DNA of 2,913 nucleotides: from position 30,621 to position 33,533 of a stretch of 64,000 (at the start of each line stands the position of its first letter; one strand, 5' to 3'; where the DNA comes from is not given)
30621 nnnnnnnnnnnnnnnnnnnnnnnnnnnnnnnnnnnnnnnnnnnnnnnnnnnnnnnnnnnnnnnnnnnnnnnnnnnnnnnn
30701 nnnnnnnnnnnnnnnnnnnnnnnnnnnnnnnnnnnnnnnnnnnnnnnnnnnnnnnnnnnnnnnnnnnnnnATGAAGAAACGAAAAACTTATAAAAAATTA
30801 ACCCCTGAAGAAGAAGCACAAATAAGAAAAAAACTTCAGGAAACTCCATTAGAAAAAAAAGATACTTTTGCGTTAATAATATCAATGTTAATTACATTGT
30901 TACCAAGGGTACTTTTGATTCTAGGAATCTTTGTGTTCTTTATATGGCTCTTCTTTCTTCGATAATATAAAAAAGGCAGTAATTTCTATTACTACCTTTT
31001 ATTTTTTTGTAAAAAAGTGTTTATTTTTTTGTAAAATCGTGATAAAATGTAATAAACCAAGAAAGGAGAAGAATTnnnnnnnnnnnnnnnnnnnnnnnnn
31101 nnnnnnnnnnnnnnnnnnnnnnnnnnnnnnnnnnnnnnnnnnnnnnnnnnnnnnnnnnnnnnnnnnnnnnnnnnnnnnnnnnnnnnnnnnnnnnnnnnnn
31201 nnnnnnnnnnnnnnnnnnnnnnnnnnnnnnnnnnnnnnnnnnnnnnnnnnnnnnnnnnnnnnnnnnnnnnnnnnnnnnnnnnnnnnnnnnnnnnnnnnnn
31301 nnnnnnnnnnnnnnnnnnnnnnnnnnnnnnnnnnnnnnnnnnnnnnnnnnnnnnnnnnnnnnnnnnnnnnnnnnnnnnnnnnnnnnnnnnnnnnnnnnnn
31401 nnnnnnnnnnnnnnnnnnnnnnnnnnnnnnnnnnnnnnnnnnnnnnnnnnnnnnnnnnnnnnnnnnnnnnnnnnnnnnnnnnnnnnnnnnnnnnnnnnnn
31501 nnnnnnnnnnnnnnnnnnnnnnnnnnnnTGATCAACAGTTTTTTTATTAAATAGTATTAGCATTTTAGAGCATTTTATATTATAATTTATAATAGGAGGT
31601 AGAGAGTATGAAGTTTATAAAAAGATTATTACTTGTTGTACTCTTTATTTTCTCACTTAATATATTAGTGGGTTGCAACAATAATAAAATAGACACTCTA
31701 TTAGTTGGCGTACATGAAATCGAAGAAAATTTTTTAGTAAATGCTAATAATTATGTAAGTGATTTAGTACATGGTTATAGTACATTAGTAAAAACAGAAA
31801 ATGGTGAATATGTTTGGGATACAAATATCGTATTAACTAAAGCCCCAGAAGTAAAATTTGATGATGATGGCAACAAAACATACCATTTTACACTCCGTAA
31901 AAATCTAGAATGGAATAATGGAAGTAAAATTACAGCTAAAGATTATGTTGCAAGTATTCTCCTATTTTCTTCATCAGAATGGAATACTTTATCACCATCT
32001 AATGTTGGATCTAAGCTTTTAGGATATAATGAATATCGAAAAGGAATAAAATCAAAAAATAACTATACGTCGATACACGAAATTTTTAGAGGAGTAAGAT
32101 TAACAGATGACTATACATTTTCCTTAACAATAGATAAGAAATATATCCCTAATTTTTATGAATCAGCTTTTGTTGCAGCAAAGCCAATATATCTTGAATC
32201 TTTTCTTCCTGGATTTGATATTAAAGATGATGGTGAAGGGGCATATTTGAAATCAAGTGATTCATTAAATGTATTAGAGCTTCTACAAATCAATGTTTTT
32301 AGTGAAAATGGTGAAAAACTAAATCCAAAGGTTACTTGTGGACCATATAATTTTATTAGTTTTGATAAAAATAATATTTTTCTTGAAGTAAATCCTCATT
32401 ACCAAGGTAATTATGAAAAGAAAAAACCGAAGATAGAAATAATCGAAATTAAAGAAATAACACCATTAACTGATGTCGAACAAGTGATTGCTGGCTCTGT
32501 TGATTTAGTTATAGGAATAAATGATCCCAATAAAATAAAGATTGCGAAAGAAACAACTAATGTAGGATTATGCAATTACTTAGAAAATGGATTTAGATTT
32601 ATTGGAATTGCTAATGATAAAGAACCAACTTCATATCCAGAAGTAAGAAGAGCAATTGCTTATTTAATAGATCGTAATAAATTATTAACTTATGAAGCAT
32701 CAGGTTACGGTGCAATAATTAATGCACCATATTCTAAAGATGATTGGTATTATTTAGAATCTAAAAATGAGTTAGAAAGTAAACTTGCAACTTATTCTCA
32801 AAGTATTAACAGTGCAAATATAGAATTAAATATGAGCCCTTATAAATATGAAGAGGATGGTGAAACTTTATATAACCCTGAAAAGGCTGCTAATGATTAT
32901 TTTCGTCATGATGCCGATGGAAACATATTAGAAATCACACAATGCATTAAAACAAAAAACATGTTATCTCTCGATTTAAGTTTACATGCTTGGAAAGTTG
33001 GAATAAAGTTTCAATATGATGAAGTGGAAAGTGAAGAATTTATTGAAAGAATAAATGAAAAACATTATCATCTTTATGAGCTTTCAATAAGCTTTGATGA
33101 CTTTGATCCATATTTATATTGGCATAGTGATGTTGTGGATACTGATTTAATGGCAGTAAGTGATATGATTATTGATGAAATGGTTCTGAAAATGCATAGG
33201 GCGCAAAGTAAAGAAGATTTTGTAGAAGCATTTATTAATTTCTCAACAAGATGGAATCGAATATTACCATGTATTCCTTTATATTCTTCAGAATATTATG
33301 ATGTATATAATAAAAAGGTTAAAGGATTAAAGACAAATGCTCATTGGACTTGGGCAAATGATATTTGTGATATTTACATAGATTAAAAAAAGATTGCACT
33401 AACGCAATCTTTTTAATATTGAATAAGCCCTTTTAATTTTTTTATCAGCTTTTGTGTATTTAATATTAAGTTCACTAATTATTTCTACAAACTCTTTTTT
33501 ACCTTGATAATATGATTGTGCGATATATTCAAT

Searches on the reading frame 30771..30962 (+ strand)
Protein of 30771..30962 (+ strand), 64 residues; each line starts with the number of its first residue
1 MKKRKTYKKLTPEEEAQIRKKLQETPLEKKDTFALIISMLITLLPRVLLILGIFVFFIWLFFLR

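Call 53: search_protein_families(library=pfam, proteins=[window:30771-30962:+], max_evalue=1)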
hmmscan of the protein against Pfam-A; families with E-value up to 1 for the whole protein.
seq(64 aa): 2 families
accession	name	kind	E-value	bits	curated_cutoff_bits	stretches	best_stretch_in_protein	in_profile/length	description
PF01466.24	Skp1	-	0.066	13.5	22.3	1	10-23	33-46/48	Skp1 family, dimerisation domain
PF24074.1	DUF7366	-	0.13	12.9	27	1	5-25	18-38/78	Domain of unknown function (DUF7366)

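Call 58: search_protein_families(library=ncbifam, proteins=[window:30771-30962:+], max_evalue=0.01)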
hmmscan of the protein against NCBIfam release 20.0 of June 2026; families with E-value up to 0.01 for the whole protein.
window:30771-30962:+ (64 aa): 0 families

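Call 60: find_homologous_proteins(query=A3, max_evalue=0.001)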
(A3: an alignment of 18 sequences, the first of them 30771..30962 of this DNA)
Query A3 (18 sequences) (64 aa, profile of the alignment): 314 proteins with E <= 0.001 among 7265 candidates; the best 120 are listed.
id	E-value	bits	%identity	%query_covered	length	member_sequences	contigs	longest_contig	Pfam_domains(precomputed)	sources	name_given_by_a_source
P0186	4.8e-20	89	45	45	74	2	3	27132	-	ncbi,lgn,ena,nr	ncbi:MAG: hypothetical protein IKW28_09365 [Lachnospiraceae bacterium]|nr:hypothetical protein [Lach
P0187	1.1e-19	88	36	56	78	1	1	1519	-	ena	-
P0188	2.6e-19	87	41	61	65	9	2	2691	-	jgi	jgi:hypothetical protein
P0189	4.8e-19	86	36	92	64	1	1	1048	-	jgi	jgi:hypothetical protein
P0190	5.7e-19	86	29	92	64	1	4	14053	-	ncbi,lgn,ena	-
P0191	6.0e-19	85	29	91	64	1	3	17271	-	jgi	jgi:hypothetical protein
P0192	6.4e-19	85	44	67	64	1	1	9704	-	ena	-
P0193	7.1e-19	85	44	67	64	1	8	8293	-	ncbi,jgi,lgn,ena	ncbi:MAG: hypothetical protein WC239_09735 [Sphaerochaetaceae bacterium]|jgi:hypothetical protein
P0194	7.3e-19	85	26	97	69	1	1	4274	-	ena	-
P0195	1.2e-18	85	-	-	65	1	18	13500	-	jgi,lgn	-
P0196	1.3e-18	84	-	-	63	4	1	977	-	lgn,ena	-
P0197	1.4e-18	84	-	-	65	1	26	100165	-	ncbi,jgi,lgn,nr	ncbi:MAG: hypothetical protein FWJ59_06110 [Caldicoprobacter sp.]|nr:hypothetical protein [Clostridi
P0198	1.5e-18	84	32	59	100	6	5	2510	-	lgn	-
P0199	1.6e-18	84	27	92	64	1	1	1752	-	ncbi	-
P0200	2.0e-18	84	37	72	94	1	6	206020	-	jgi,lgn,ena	-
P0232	6.8e-17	79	41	53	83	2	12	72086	-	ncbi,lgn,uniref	ncbi:hypothetical protein [Proteiniborus sp.]|uniref:hypothetical protein n=1 Tax=Proteiniborus sp. 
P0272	9.1e-16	75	38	58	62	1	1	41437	-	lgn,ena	-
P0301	5.1e-15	73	31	81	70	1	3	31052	-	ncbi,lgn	-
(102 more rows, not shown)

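Call 61: find_encoding_contigs(protein=P0200, flank=9000, max_places=1)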
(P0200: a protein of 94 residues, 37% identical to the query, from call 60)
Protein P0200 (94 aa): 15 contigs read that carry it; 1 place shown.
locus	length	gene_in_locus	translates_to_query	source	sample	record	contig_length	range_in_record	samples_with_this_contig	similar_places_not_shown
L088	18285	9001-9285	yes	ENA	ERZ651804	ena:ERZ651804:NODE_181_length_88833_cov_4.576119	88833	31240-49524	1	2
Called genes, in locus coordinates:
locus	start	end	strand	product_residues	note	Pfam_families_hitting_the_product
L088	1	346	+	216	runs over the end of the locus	PF00440:TetR_N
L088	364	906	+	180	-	PF13302:Acetyltransf_3, PF13420:Acetyltransf_4, PF00583:Acetyltransf_1, PF13523:Acetyltransf_8 (weak), PF13508:Acetyltransf_7 (weak)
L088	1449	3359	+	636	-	PF00496:SBP_bac_5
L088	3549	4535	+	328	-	PF19300:BPD_transp_1_N, PF00528:BPD_transp_1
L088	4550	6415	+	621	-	PF12911:OppC_N, PF00415:RCC1 (faint), PF25390:WD40_RLD, PF13540:RCC1_2, PF25390:WD40_RLD, PF13540:RCC1_2, PF00528:BPD_transp_1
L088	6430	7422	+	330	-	PF00005:ABC_tran, PF13304:AAA_21 (weak), PF08352:oligo_HPY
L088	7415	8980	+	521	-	PF00005:ABC_tran, PF08352:oligo_HPY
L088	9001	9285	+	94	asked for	-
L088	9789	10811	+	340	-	PF04245:NA37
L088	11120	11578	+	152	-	PF01957:NfeD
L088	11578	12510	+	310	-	PF01145:Band_7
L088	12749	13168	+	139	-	PF03061:4HBT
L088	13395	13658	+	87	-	-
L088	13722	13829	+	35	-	-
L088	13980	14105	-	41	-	-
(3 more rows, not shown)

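Call 62: find_encoding_contigs(protein=P0232, flank=9000, max_places=1)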
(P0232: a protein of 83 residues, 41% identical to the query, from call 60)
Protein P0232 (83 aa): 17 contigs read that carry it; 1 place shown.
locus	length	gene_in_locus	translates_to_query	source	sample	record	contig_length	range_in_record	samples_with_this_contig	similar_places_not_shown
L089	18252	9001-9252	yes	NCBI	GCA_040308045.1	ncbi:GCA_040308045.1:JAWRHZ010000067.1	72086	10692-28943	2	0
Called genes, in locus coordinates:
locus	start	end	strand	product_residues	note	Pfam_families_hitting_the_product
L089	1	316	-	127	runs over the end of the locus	-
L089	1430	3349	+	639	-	-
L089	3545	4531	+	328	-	PF19300:BPD_transp_1_N, PF00528:BPD_transp_1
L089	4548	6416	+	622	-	PF12911:OppC_N (weak), PF25390:WD40_RLD, PF00415:RCC1 (faint), PF13540:RCC1_2, PF25390:WD40_RLD, PF13540:RCC1_2 (weak), PF00528:BPD_transp_1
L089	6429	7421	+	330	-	PF00005:ABC_tran, PF13304:AAA_21 (weak), PF08352:oligo_HPY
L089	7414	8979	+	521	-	PF00005:ABC_tran, PF08352:oligo_HPY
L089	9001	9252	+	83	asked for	-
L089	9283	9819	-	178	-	PF13302:Acetyltransf_3, PF13420:Acetyltransf_4, PF00583:Acetyltransf_1, PF13523:Acetyltransf_8 (weak)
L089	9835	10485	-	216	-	PF00440:TetR_N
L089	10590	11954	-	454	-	PF01235:Na_Ala_symp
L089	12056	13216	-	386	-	PF07228:SpoIIE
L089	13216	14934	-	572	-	PF00037:Fer4 (faint), PF12837:Fer4_6 (faint), PF12838:Fer4_7 (weak), PF13187:Fer4_9 (weak), PF13237:Fer4_10 (weak), PF14697:Fer4_21 (faint), PF02906:Fe_hyd_lg_C, PF04060:FeS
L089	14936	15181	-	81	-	PF01257:2Fe-2S_thioredx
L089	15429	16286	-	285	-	PF02645:DegV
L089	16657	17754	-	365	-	PF12791:RsgI_N, PF23750:RsgI_M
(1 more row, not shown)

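Call 63: find_encoding_contigs(protein=P0272, flank=9000, max_places=1)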
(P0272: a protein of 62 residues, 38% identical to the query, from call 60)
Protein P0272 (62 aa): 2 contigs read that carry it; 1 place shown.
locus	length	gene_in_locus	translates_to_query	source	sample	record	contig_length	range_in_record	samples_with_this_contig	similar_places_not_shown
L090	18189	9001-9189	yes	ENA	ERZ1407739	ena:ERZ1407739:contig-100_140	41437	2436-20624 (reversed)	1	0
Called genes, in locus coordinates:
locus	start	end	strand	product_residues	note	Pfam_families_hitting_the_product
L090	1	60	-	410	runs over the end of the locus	PF01546:Peptidase_M20, PF07687:M20_dimer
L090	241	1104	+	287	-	PF02645:DegV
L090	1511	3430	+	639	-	PF00496:SBP_bac_5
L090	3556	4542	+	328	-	PF19300:BPD_transp_1_N, PF00528:BPD_transp_1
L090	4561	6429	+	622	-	PF00415:RCC1 (faint), PF12911:OppC_N, PF19193:Tectonin (faint), PF25390:WD40_RLD, PF13540:RCC1_2, PF25390:WD40_RLD, PF13540:RCC1_2 (weak), PF00528:BPD_transp_1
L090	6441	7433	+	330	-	PF00005:ABC_tran, PF13304:AAA_21 (weak), PF08352:oligo_HPY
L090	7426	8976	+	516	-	PF00005:ABC_tran, PF08352:oligo_HPY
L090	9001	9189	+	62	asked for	-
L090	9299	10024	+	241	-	PF00702:Hydrolase, PF12710:HAD, PF08282:Hydrolase_3 (weak)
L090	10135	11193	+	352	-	PF10646:Germane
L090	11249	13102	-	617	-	PF00580:UvrD-helicase, PF13245:AAA_19, PF13361:UvrD_C, PF13538:UvrD_C_2 (faint)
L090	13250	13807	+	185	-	PF01569:PAP2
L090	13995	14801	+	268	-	PF00881:Nitroreductase (faint), PF14512:TM1586_NiRdase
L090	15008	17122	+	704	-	PF00403:HMA (weak), PF00122:E1-E2_ATPase, PF00702:Hydrolase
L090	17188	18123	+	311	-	-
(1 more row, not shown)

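Call 64: find_encoding_contigs(protein=P0301, flank=9000, max_places=1)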
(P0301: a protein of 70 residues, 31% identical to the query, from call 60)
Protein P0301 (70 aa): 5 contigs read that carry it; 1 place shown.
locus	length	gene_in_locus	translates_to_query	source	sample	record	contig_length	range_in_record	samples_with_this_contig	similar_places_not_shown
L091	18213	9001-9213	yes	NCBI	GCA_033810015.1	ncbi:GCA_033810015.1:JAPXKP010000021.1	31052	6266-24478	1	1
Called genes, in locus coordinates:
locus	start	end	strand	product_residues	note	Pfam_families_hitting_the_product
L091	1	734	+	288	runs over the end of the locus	PF02645:DegV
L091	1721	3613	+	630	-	PF00496:SBP_bac_5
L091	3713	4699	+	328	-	PF19300:BPD_transp_1_N, PF00528:BPD_transp_1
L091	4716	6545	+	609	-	PF12911:OppC_N, PF00415:RCC1 (faint), PF23366:Beta-prop_HVO_0234 (weak), PF25390:WD40_RLD, PF13540:RCC1_2, PF25390:WD40_RLD, PF00528:BPD_transp_1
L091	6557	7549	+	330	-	PF00005:ABC_tran, PF13304:AAA_21 (weak), PF08352:oligo_HPY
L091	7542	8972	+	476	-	PF00005:ABC_tran, PF08352:oligo_HPY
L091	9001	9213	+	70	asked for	-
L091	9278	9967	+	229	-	PF00005:ABC_tran, PF13304:AAA_21 (faint), PF02463:SMC_N (weak)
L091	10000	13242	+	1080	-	PF02687:FtsX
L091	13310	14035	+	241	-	PF00702:Hydrolase, PF12710:HAD, PF08282:Hydrolase_3 (weak)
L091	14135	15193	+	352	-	PF10646:Germane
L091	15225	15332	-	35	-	-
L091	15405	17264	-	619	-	PF00580:UvrD-helicase, PF01443:Viral_helicase1 (faint), PF13245:AAA_19, PF13361:UvrD_C, PF13538:UvrD_C_2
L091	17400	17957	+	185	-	PF01569:PAP2, PF22778:VCPO_2nd (faint)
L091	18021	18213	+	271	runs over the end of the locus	PF00881:Nitroreductase (faint), PF14512:TM1586_NiRdase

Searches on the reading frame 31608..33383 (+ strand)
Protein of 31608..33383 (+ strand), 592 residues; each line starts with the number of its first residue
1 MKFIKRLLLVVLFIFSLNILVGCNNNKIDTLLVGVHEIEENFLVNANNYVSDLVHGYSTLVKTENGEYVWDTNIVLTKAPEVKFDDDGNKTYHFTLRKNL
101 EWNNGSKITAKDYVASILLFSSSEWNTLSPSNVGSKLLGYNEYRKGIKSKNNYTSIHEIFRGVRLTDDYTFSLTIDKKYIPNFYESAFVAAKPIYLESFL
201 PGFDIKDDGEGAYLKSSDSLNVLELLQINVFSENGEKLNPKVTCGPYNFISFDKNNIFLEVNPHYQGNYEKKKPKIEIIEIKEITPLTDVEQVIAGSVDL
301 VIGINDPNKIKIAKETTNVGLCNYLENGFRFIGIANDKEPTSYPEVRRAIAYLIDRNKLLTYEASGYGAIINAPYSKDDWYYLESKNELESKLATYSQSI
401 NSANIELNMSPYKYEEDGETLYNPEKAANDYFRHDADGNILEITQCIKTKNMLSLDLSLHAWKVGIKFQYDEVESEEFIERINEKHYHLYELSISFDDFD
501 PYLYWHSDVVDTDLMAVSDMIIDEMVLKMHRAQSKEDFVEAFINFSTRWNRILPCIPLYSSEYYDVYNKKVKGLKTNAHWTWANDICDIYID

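Call 58: search_protein_families(library=ncbifam, proteins=[window:31608-33383:+], max_evalue=0.01)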
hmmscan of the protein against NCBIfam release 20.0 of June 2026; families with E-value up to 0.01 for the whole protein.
window:31608-33383:+ (592 aa): 6 families
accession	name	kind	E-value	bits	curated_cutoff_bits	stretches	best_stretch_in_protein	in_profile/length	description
NF045467.1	Opp4A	equivalog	4.5e-16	58.2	650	2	242-579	208-546/556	oligopeptide ABC transporter substrate-binding protein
NF011684.0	PRK15104.1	equivalog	4.8e-08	32.1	947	1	82-186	88-184/543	oligopeptide ABC transporter substrate-binding protein OppA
NF045468.1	Opp5A_nikA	equivalog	1.3e-07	30.5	600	1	241-404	158-317/488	nickel ABC transporter substrate-binding protein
NF011689.0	PRK15109.1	equivalog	0.00076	18.3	560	0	242-363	213-331/547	ABC transporter substrate-binding protein SapA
NF011942.0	PRK15413.1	equivalog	0.0012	17.6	594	1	242-369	183-308/512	glutathione ABC transporter substrate-binding protein GsiB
NF007287.0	PRK09755.1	equivalog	0.0036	16.2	1098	1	86-182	87-175/535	ABC transporter substrate-binding protein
